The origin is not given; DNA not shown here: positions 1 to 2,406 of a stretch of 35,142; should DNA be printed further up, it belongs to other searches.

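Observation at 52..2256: Single polypeptide fusing diaminopimelate decarboxylase to an M19 dipeptidase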

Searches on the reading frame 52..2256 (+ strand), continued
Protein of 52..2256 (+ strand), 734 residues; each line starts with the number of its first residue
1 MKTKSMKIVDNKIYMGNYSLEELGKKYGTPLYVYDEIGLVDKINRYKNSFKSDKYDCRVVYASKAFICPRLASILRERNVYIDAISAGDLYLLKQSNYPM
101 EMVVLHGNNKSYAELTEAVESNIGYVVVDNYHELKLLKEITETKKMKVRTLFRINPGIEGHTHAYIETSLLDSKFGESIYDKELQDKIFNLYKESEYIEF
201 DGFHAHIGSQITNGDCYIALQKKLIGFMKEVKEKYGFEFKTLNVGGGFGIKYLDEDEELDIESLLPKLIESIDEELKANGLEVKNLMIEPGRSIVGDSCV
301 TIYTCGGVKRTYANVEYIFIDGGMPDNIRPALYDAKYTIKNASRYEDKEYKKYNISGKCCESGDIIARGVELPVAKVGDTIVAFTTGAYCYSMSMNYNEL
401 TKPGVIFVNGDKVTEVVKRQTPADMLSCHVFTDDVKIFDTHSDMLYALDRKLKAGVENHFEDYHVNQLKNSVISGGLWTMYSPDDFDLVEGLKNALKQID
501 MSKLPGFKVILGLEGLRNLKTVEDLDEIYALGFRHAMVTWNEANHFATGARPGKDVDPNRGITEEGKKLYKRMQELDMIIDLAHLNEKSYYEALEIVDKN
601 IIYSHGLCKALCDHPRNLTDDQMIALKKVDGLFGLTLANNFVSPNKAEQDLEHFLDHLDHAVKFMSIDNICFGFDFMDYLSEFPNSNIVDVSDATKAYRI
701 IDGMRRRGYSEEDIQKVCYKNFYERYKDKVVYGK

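Call 14: find_related_loci(query=window:52-2253:+, collection=genome_contigs, flank=10000)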
Query window:52-2253:+ (734 aa) in genome_contigs; peptide patterns used: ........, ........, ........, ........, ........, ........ (x = any residue, [..] = any of these).
78 stretches matched a pattern; 39 encode a relative of the query (tblastn E <= 1e-3); 39 distinct loci.
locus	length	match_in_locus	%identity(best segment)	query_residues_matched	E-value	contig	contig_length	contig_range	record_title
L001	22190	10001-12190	72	1-734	0e+0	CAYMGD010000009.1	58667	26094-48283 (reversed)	MAG TPA_asm: uncultured Coprobacillus sp. isolate SRP225648_co1_120 genome assembly, contig: NODE_838_length_58667_cov_7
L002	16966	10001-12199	71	1-730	0e+0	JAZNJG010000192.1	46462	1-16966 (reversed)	MAG: Bacilli bacterium isolate T1900044680_TS20190146.MAGScoT_cleanbin_000036 SGB_1684_k141_2323450, whole genome shotgu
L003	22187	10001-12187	70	1-734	0e+0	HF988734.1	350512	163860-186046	Coprobacillus sp. CAG:698 genomic scaffold, scf21, whole genome shotgun sequence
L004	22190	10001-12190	68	1-734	0e+0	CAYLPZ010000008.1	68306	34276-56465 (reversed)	MAG TPA_asm: uncultured Coprobacillus sp. isolate binchicken_co370_253 genome assembly, contig: NODE_559_length_68306_co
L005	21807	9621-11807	58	1-731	0e+0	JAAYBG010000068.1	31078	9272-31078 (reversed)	MAG: Acholeplasmataceae bacterium isolate AS06rmzACSIP_268 315672_AS06, whole genome shotgun sequence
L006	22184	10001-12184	58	1-731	0e+0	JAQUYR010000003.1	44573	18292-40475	MAG: Bacilli bacterium isolate STD2_241 NODE_2833_length_44573_cov_12.011362_Sandtown_D2, whole genome shotgun sequence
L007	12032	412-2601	57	1-731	0e+0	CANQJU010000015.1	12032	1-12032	MAG: uncultured Bacilli bacterium isolate Lapin-026__bin89 genome assembly, contig: Lapin-026__NODE_6573_length_12032_co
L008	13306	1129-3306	54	1-731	0e+0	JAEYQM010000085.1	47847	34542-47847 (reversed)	MAG: Bacillota bacterium isolate OH_CBB_236 k127_373098, whole genome shotgun sequence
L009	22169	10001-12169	55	1-731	0e+0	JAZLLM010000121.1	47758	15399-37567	MAG: Bacilli bacterium isolate T1900044957_TA20190013.MAGScoT_cleanbin_000037 SGB_3856_k141_903233, whole genome shotgun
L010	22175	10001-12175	53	1-730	0e+0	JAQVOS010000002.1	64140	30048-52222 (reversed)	MAG: Bacilli bacterium isolate STF1_186 NODE_807_length_64140_cov_4.506225_Sandtown_F1, whole genome shotgun sequence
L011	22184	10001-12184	53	1-732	0e+0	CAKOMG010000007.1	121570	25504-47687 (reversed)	MAG: uncultured Bacilli bacterium isolate REFINED_METABAT215_TOP10_CONTIGS_1500_ASSEMBLY_K77_MERGED__Hadza_MoBio_hadza-A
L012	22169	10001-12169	53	1-731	0e+0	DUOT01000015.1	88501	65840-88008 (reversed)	MAG TPA_asm: Acholeplasmataceae bacterium isolate AS08sgBPME_216 31870_AS08, whole genome shotgun sequence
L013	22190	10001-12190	54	1-732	0e+0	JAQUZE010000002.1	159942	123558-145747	MAG: Bacilli bacterium isolate STD2_253 NODE_219_length_159942_cov_50.114195_Sandtown_D2, whole genome shotgun sequence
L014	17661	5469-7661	53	1-731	0e+0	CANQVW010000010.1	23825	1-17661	MAG: uncultured Bacilli bacterium isolate Lapin-014__bin45 genome assembly, contig: Lapin-014__NODE_1695_length_23825_co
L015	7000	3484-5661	52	1-731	0e+0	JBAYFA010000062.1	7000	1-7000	MAG: Bacilli bacterium isolate SO_2016_CLC_T2_90 scaffold18439_PH3_Jul20_2016, whole genome shotgun sequence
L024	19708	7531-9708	53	1-731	0e+0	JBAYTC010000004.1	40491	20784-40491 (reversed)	MAG: Bacilli bacterium isolate SO_2016_LW2_88 scaffold01583_LW138R_2016, whole genome shotgun sequence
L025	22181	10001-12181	51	1-731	0e+0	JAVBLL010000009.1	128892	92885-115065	MAG: Bacilli bacterium isolate EPI_MAG_00022 c_000008346411, whole genome shotgun sequence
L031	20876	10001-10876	49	435-734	1e-84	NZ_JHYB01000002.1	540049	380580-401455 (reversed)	Haploplasma modicum ATCC 29102 T352DRAFT_scaffold00001.1_C, whole genome shotgun sequence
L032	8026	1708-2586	49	433-734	1e-80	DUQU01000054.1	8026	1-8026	MAG TPA_asm: Acholeplasmataceae bacterium isolate AS08sgBPME_432 278695_AS08, whole genome shotgun sequence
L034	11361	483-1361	45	431-731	1e-77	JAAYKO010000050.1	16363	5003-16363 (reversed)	MAG: Acholeplasmataceae bacterium isolate AS10tlH2TH_55 177383_AS10, whole genome shotgun sequence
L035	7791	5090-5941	47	435-726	1e-73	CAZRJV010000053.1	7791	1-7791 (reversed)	MAG TPA_asm: uncultured Acholeplasmataceae bacterium isolate ERP125879_co1_18 genome assembly, contig: NODE_4592_length_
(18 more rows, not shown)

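Call 19: search_protein_families(library=pfam, proteins=[L003:9005-9994:+, L003:8387-8842:+, L003:7759-8391:+, L003:6708-7241:+, L003:6082-6663:+, L003:4066-6051:+, L003:3381-4094:+, L005:13879-14574:+, L005:8639-9613:+], max_evalue=0.001)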
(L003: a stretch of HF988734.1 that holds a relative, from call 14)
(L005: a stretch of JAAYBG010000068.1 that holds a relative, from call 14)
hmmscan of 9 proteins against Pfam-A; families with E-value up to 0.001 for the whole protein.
L003:9005-9994:+ (330 aa): 4 families
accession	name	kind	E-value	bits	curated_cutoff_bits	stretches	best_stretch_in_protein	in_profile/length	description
PF01207.24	Dus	-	5.7e-87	292.2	20.4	1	19-320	2-305/311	Dihydrouridine synthase (Dus)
PF01180.27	DHO_dh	-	1.1e-08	35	27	1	68-220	93-260/291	Dihydroorotate dehydrogenase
PF00977.27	His_biosynth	-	7.4e-07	29.3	23.6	1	156-252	30-124/228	Histidine biosynthesis protein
PF01680.23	SOR_SNZ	-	0.00078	19.7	27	0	156-227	21-96/207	SOR/SNZ family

L003:8387-8842:+ (152 aa): 3 families
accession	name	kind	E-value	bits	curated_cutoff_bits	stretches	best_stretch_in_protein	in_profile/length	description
PF14437.12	MafB19-deam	-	9.4e-41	139.5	27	1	1-148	1-142/142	MafB19-like deaminase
PF00383.29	dCMP_cyt_deam_1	-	4.9e-29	100.7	25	1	3-100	4-101/102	Cytidine and deoxycytidylate deaminase zinc-binding region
PF14439.12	Bd3614-deam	-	4.5e-07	30.3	38.5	1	25-104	11-93/113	Bd3614-like deaminase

L003:7759-8391:+ (211 aa): 1 family
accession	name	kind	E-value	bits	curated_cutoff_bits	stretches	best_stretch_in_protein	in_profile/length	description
PF00265.24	TK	-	3.5e-55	187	20.6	1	19-199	1-176/176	Thymidine kinase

L003:6708-7241:+ (178 aa): 6 families
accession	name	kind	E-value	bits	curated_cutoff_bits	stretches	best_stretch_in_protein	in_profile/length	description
PF00583.31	Acetyltransf_1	-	5e-17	62.7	20.7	1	46-149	12-116/116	Acetyltransferase (GNAT) family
PF13508.13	Acetyltransf_7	-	2.2e-10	41.2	27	1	67-150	4-83/84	Acetyltransferase (GNAT) domain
PF13420.13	Acetyltransf_4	-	3.6e-10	40.5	24.3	1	64-154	47-139/155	Acetyltransferase (GNAT) domain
PF13673.13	Acetyltransf_10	-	6.8e-10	39.5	23.6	1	66-150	31-108/128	Acetyltransferase (GNAT) domain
PF08445.16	FR47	-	0.00027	21.3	22.1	1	100-152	29-80/86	FR47-like protein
PF13302.13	Acetyltransf_3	-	0.00086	20.4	25.4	0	49-149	36-137/138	Acetyltransferase (GNAT) domain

L003:6082-6663:+ (194 aa): 1 family
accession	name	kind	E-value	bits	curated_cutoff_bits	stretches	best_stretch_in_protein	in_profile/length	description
PF04011.17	LemA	-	9.8e-56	188.2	26.2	1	43-194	2-149/149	LemA family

L003:4066-6051:+ (662 aa): 2 families
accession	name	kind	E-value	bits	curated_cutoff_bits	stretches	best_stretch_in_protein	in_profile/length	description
PF20990.2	DUF2207_C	-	6.4e-47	160.8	33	1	338-581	2-247/247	Predicted membrane protein (DUF2207) C-terminal domain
PF09972.14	DUF2207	-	6.8e-21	75.7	24.4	1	44-263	3-172/172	Predicted membrane protein (DUF2207) N-terminal domain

L003:3381-4094:+ (238 aa): 1 family
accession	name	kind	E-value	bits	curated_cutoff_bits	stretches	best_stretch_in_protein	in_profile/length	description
PF00849.27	PseudoU_synth_2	-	1.1e-28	100.8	26.8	1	24-176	1-151/152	RNA pseudouridylate synthase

L005:13879-14574:+ (232 aa): 1 family
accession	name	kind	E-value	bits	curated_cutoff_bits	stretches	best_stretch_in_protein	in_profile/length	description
PF02585.22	PIG-L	-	5.4e-23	82.3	28.2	1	9-130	1-128/129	GlcNAc-PI de-N-acetylase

L005:8639-9613:+ (325 aa): 4 families
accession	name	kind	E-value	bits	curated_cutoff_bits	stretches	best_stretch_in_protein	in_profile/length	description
PF01207.24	Dus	-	4.4e-90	302.4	20.4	1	15-313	2-300/311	Dihydrouridine synthase (Dus)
PF01180.27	DHO_dh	-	9.9e-07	28.7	27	1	61-215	90-259/291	Dihydroorotate dehydrogenase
PF00977.27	His_biosynth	-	2.2e-05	24.5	23.6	1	130-227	124-220/228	Histidine biosynthesis protein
PF13714.12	PEP_mutase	-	0.00038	20.5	31.5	1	118-193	52-130/240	Phosphoenolpyruvate phosphomutase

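Call 20: search_protein_families(library=pfam, proteins=[L031:7501-9918:+, L031:10001-10888:+, L031:10884-11573:+, L031:11579-12514:+, L031:12529-13314:+, L031:13613-14698:+, L031:14704-15678:+, L031:15690-17282:+, L031:17298-18659:+, L031:5263-6816:+], max_evalue=0.001)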
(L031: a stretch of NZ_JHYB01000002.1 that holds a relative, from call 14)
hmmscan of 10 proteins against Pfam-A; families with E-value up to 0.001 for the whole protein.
L031:7501-9918:+ (806 aa): 0 families

L031:10001-10888:+ (296 aa): 1 family
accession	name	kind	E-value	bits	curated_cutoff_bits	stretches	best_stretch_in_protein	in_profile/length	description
PF01244.27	Peptidase_M19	-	4.1e-60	204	26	1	69-285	105-318/319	Membrane dipeptidase (Peptidase family M19)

L031:10884-11573:+ (230 aa): 1 family
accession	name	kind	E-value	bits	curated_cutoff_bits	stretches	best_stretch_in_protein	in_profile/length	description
PF02585.22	PIG-L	-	1.9e-21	77.4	28.2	1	6-127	1-128/129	GlcNAc-PI de-N-acetylase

L031:11579-12514:+ (312 aa): 4 families
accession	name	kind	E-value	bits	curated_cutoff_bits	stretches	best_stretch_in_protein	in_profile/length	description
PF00583.31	Acetyltransf_1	-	5.8e-24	85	20.7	2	28-104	21-98/116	Acetyltransferase (GNAT) family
PF13673.13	Acetyltransf_10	-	7.1e-16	58.8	23.6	2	11-101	6-88/128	Acetyltransferase (GNAT) domain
PF13508.13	Acetyltransf_7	-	2.1e-15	57.3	27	2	46-101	8-65/84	Acetyltransferase (GNAT) domain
PF08445.16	FR47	-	8.7e-11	42.1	22.1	1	244-303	22-81/86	FR47-like protein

L031:12529-13314:+ (262 aa): 2 families
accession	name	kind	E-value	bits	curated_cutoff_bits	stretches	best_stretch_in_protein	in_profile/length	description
PF08282.18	Hydrolase_3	-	6.2e-41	141.2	20.9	1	6-255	2-255/255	haloacid dehalogenase-like hydrolase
PF05116.19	S6PP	-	5.9e-07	29.8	20.3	0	2-90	2-90/247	Sucrose-6F-phosphate phosphohydrolase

L031:13613-14698:+ (362 aa): 3 families
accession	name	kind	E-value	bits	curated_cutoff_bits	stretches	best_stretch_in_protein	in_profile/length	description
PF00676.26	E1_dh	-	7.4e-94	314.5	22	1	44-330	1-297/300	Dehydrogenase E1 component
PF13292.11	DXP_synthase_N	-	1.1e-09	38.4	21.2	1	140-203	115-178/274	1-deoxy-D-xylulose-5-phosphate synthase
PF02775.26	TPP_enzyme_C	-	2.5e-05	24.5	21.9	1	134-255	26-150/151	Thiamine pyrophosphate enzyme, C-terminal TPP binding domain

L031:14704-15678:+ (325 aa): 3 families
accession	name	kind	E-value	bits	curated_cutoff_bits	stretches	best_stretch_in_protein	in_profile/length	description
PF02779.29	Transket_pyr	-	8.3e-46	156.2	27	1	4-178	3-173/174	Transketolase, pyrimidine binding domain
PF02780.25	Transketolase_C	-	2.2e-38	131.4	25.9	1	194-315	1-124/124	Transketolase, C-terminal domain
PF17147.9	PFOR_II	-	5e-05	24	27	1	204-277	2-74/102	Pyruvate:ferredoxin oxidoreductase core domain II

L031:15690-17282:+ (531 aa): 9 families
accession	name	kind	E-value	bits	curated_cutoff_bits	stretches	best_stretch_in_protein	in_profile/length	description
PF00198.28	2-oxoacid_dh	-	2e-85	286.4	23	1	301-530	3-232/232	2-oxoacid dehydrogenases acyltransferase (catalytic domain)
PF00364.28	Biotin_lipoyl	-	3.8e-40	136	22.1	2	112-183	2-72/73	Biotin-requiring enzyme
PF02817.22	E3_binding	-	7.4e-16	58.5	23.7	1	237-271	2-36/36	e3 binding domain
PF01597.25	GCV_H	-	4.6e-09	36.7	22.2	0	133-167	40-74/122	Glycine cleavage H-protein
PF13533.13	Biotin_lipoyl_2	-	2e-07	31.1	29.8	0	125-146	9-30/32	Biotin-lipoyl like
PF00358.26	PTS_EIIA_1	-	2.8e-06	27.5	27.2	0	124-166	80-122/127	phosphoenolpyruvate-dependent sugar phosphotransferase system, EIIA 1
PF17961.7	Big_8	-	0.00011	22.8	22.9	0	21-70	10-59/103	Bacterial Ig domain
PF09891.15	DUF2118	-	0.00014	22.2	20.5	0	132-168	95-132/149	Uncharacterized protein conserved in archaea (DUF2118)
PF13375.12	RnfC_N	-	0.00049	20.5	25.6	0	26-81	47-101/101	RnfC Barrel sandwich hybrid domain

L031:17298-18659:+ (454 aa): 15 families
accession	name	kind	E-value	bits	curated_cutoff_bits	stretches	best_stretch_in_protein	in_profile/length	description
PF07992.20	Pyr_redox_2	-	1.4e-79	268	26.1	1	4-319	1-291/291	Pyridine nucleotide-disulphide oxidoreductase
PF02852.28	Pyr_redox_dim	-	6.4e-32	110.5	25.3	1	338-446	1-109/110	Pyridine nucleotide-disulphide oxidoreductase, dimerisation domain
PF00070.33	Pyr_redox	-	1.8e-21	76.9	22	1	175-244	1-70/82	Pyridine nucleotide-disulphide oxidoreductase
PF13738.12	Pyr_redox_3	-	4.9e-14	52.7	30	1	122-303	115-305/305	Pyridine nucleotide-disulphide oxidoreductase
PF03486.20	HI0933_like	-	3.6e-10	40.1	50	1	5-35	2-32/244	HI0933-like protein Rossmann domain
PF12831.13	FAD_oxidored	-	1.4e-07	31.6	27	1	5-41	1-38/416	FAD dependent oxidoreductase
PF01134.28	GIDA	-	2.4e-07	30.6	22.1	0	5-49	1-43/391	Glucose inhibited division protein A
PF01266.30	DAO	-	2.5e-07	31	27.9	0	5-38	1-35/353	FAD dependent oxidoreductase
PF01262.27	AlaDh_PNT_C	-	6.8e-07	29.4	23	1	166-230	20-85/214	Alanine dehydrogenase/PNT, C-terminal domain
PF13450.12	NAD_binding_8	-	2.7e-06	28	21.9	0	8-39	1-33/68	NAD(P)-binding Rossmann-like domain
PF00890.30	FAD_binding_2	-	4.1e-06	26.7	20.4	1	5-36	1-32/414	FAD binding domain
PF01946.23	Thi4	-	0.00014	21.6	26.2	0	3-40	17-55/235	Thi4 family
PF03721.20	UDPG_MGDP_dh_N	-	0.00017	21.7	27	1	176-267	3-86/187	UDP-glucose/GDP-mannose dehydrogenase family, NAD binding domain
PF02737.24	3HCDH_N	-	0.00022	21.6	22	1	176-264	2-85/180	3-hydroxyacyl-CoA dehydrogenase, NAD binding domain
PF13434.12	Lys_Orn_oxgnase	-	0.00099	18.8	21.3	0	124-191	140-206/339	L-lysine 6-monooxygenase/L-ornithine 5-monooxygenase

L031:5263-6816:+ (518 aa): 1 family
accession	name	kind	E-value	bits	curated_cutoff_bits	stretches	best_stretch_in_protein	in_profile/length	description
PF09992.14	NAGPA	-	3e-33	115.9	25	1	266-398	43-168/169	Phosphodiester glycosidase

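Call 24: find_encoding_contigs(protein=P0111, flank=8000, max_places=3)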
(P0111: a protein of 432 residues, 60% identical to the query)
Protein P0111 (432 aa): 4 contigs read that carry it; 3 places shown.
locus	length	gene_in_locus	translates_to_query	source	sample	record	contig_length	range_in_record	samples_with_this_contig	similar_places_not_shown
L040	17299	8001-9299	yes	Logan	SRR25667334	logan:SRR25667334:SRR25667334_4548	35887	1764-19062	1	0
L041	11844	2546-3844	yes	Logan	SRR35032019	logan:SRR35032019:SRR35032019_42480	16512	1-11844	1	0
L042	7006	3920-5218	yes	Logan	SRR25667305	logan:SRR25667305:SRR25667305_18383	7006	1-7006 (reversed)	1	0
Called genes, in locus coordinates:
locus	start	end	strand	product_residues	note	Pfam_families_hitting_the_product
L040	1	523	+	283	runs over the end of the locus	-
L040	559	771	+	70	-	-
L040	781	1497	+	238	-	PF00849:PseudoU_synth_2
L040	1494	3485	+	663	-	PF09972:DUF2207, PF20990:DUF2207_C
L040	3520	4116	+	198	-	PF04011:LemA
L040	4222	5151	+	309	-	-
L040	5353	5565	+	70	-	PF01197:Ribosomal_L31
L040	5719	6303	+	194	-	PF00265:TK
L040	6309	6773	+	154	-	PF00383:dCMP_cyt_deam_1, PF14437:MafB19-deam, PF14439:Bd3614-deam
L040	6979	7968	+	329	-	PF00977:His_biosynth (weak), PF01207:Dus, PF00977:His_biosynth (weak)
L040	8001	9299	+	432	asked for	PF00278:Orn_DAP_Arg_deC, PF02784:Orn_Arg_deC_N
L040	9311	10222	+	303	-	PF01244:Peptidase_M19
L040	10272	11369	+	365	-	PF00144:Beta-lactamase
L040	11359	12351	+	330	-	PF13527:Acetyltransf_9 (faint), PF00583:Acetyltransf_1, PF13508:Acetyltransf_7, PF08445:FR47 (faint), PF00583:Acetyltransf_1, PF13673:Acetyltransf_10 (weak), PF13508:Acetyltransf_7 (weak)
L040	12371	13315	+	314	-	PF02016:Peptidase_S66, PF17676:Peptidase_S66C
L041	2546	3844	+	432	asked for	PF00278:Orn_DAP_Arg_deC, PF02784:Orn_Arg_deC_N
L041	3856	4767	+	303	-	PF01244:Peptidase_M19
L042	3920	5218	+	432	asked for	PF00278:Orn_DAP_Arg_deC, PF02784:Orn_Arg_deC_N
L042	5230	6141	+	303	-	PF01244:Peptidase_M19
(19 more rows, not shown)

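Call 25: find_encoding_contigs(protein=P0116, flank=8000, max_places=3)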
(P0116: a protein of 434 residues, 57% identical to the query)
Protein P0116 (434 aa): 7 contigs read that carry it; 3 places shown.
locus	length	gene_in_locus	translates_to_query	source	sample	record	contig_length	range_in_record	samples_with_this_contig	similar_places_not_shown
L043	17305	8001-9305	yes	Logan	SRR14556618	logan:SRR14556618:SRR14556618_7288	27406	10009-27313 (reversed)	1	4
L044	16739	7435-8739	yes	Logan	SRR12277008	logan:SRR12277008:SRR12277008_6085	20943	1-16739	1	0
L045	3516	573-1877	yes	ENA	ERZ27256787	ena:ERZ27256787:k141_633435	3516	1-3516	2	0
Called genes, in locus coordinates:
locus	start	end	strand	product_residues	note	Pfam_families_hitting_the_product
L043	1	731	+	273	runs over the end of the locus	?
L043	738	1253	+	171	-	PF14317:YcxB (weak)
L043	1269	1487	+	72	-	-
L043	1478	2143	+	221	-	PF00849:PseudoU_synth_2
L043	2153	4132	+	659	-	PF09972:DUF2207, PF20990:DUF2207_C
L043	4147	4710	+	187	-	PF04011:LemA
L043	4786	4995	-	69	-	PF01197:Ribosomal_L31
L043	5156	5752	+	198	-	PF00265:TK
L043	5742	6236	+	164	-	PF00383:dCMP_cyt_deam_1, PF14437:MafB19-deam, PF14439:Bd3614-deam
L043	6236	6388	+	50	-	-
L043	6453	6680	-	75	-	-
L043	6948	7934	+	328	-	PF01207:Dus, PF01180:DHO_dh (faint), PF00977:His_biosynth (weak)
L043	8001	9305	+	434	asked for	PF00278:Orn_DAP_Arg_deC, PF02784:Orn_Arg_deC_N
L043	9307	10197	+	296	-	PF01244:Peptidase_M19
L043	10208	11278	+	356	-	PF00144:Beta-lactamase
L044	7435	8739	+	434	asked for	PF00278:Orn_DAP_Arg_deC, PF02784:Orn_Arg_deC_N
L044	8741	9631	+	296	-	PF01244:Peptidase_M19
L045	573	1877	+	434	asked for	PF00278:Orn_DAP_Arg_deC, PF02784:Orn_Arg_deC_N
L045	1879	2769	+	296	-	PF01244:Peptidase_M19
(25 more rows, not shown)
